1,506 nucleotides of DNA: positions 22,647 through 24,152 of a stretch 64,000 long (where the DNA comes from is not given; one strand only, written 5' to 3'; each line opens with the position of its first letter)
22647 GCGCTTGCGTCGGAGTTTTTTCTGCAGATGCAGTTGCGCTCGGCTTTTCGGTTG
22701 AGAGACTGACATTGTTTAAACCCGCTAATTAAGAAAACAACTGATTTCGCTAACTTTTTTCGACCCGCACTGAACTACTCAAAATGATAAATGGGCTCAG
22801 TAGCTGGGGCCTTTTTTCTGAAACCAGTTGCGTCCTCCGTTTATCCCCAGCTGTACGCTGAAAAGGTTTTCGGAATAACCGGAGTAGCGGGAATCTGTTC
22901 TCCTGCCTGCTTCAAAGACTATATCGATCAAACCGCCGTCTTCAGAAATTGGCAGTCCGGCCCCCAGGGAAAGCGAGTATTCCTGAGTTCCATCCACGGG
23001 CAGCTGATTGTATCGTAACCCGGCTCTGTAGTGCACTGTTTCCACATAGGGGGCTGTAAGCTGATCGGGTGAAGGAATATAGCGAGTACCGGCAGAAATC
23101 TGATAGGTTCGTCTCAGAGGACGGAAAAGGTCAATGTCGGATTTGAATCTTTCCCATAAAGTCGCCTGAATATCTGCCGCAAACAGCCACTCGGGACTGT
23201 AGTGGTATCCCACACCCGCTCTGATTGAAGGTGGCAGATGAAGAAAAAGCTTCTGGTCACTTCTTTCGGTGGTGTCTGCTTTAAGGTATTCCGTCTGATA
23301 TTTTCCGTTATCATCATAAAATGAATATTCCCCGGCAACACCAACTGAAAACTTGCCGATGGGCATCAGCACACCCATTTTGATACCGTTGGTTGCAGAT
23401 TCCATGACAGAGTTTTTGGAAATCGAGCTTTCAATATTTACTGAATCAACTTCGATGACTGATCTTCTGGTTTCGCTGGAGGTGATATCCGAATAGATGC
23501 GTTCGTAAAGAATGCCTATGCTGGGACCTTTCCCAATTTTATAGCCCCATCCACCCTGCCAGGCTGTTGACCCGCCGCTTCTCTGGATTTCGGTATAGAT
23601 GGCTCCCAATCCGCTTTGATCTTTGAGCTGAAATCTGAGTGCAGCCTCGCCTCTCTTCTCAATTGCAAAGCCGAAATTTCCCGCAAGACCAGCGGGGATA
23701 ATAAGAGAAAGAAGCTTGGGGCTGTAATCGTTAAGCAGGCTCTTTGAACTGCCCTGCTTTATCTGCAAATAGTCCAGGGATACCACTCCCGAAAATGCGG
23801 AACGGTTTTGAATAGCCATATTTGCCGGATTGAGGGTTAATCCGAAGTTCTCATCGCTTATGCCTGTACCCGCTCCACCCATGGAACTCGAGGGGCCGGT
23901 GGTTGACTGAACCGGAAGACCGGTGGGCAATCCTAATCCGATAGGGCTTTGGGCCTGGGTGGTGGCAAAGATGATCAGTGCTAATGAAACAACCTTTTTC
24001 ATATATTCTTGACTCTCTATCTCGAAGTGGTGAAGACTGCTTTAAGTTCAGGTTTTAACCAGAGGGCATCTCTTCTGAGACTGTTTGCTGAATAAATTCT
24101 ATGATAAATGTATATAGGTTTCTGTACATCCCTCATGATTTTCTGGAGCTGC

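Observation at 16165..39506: Family of ~90-nt conserved intergenic elements (core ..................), seven copies in 23 kb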

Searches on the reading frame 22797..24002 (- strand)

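Call 10: search_protein_families(library=pfam, proteins=[window:22797-24002:-])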
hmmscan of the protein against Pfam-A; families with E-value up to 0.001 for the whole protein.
window:22797-24002:- (401 aa): 0 families

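Call 70: search_protein_families(library=pfam, proteins=[window:22797-24002:-], max_evalue=0.01)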
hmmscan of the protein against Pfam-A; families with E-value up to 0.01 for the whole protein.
window:22797-24002:- (401 aa): 1 family
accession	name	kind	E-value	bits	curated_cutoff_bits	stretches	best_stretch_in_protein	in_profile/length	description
PF03349.22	Toluene_X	-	0.0034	16.4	29.7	0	222-336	231-344/421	Outer membrane protein transport protein (OMPP1/FadL/TodX)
